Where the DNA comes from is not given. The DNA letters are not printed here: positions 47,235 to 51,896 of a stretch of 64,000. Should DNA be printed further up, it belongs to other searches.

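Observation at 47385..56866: Three-gene operon for a coiled-coil protein, a 667-aa anchored protein and a 2053-aa giant Cys-rich surface protein: candidate novel cell-surface/host-interaction system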

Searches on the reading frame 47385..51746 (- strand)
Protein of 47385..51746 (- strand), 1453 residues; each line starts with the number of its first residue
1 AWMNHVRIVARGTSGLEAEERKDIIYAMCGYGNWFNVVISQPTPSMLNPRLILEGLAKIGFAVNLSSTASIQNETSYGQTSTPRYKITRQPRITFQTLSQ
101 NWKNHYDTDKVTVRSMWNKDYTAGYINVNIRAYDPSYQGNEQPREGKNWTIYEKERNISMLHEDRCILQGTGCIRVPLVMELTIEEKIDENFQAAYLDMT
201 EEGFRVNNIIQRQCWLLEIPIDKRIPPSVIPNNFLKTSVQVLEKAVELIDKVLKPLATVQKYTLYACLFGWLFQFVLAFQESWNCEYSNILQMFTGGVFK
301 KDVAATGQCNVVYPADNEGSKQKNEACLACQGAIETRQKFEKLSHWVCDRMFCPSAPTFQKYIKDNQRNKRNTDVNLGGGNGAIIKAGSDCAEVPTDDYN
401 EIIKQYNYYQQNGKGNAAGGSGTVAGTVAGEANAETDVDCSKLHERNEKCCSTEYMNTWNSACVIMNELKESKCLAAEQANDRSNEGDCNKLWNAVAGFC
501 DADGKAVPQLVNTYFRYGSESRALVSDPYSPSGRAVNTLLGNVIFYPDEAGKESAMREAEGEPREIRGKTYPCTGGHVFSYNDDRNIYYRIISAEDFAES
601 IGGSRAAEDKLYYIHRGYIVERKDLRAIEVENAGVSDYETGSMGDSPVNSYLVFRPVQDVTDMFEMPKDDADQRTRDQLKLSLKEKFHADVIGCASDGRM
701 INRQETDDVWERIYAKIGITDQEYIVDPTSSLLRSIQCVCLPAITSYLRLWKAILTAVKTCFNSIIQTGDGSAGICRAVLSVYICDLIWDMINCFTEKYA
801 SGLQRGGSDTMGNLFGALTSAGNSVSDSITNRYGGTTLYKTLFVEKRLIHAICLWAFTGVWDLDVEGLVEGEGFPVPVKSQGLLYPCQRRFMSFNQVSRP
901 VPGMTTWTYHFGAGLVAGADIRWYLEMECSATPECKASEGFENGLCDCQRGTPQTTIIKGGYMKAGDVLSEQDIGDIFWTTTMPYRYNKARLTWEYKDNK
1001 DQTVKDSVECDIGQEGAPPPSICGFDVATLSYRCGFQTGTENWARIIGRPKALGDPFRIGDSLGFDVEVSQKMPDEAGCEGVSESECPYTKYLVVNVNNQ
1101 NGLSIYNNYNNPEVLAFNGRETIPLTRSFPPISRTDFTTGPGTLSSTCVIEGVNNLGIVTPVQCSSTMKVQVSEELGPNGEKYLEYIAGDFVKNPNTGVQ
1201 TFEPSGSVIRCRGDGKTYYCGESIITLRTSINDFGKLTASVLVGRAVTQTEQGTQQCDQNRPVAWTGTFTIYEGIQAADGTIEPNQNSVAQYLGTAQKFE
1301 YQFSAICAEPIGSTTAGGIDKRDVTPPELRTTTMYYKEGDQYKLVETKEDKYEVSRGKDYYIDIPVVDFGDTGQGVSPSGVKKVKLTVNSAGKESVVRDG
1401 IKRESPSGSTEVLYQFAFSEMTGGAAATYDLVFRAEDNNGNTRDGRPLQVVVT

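Call 22: find_homologous_proteins(query=window:47385-51746:-)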
Query window:47385-51746:- (1453 aa): 23 proteins with E <= 0.001 among 8000 candidates.
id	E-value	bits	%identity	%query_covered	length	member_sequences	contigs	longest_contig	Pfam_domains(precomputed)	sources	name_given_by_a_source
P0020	0.0e+0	3420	100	100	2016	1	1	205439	PF09136.17,PF19077.7,PF16656.12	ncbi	-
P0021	0.0e+0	1293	46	90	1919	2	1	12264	PF09136.17,PF19077.7,PF17936.8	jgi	-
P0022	2.0e-215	736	35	90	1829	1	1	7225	-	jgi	-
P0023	7.0e-196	672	31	89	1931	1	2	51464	PF00041.28,PF16656.12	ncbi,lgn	ncbi:MAG: fibronectin type III domain-containing protein [Candidatus Woesearchaeota archaeon]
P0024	1.3e-195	671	35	76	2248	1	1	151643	PF09136.17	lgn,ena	-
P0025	2.1e-193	663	35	80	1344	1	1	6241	-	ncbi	-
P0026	2.1e-190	653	33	90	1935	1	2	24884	PF16656.12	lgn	-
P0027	1.7e-187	644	33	78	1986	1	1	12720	PF09136.17,PF00041.28,PF16656.12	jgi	-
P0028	3.9e-185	636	34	77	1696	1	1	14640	PF09136.17,PF19077.7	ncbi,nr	ncbi:hypothetical protein GOV09_06405 [Candidatus Woesearchaeota archaeon]|nr:hypothetical protein [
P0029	3.4e-184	633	42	29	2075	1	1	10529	PF16655.13,PF16893.12,PF25814.2,PF09136.17,PF00041.28,PF16656.12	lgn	-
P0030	8.0e-182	625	31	65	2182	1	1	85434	-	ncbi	-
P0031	1.1e-171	591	32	76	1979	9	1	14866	PF09136.17,PF00041.28,PF16656.12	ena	-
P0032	2.0e-170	587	33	78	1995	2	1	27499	PF09136.17,PF00041.28,PF19077.7,PF16656.12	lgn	-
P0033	1.6e-169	584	33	78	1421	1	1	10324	-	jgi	jgi:hypothetical protein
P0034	4.7e-163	563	31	88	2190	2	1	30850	PF00041.28,PF16656.12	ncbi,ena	-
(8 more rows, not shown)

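Call 108: find_encoding_contigs(protein=P0021, flank=10000, max_places=2)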
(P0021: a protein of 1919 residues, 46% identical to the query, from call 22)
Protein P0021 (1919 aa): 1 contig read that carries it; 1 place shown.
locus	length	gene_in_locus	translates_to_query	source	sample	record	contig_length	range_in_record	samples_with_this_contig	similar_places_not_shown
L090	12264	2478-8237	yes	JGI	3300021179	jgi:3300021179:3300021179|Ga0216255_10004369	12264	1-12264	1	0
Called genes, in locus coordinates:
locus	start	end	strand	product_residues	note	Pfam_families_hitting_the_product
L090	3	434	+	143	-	?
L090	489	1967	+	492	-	-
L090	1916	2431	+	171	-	-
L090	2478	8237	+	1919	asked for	PF09136:Glucodextran_B (faint), PF17936:Big_6 (faint), PF19077:Big_13 (faint)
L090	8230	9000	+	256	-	-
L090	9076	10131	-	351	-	PF02661:Fic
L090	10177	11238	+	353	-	PF01137:RTC, PF05189:RTC_insert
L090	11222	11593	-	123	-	-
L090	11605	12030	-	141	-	-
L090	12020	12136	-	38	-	-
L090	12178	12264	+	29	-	?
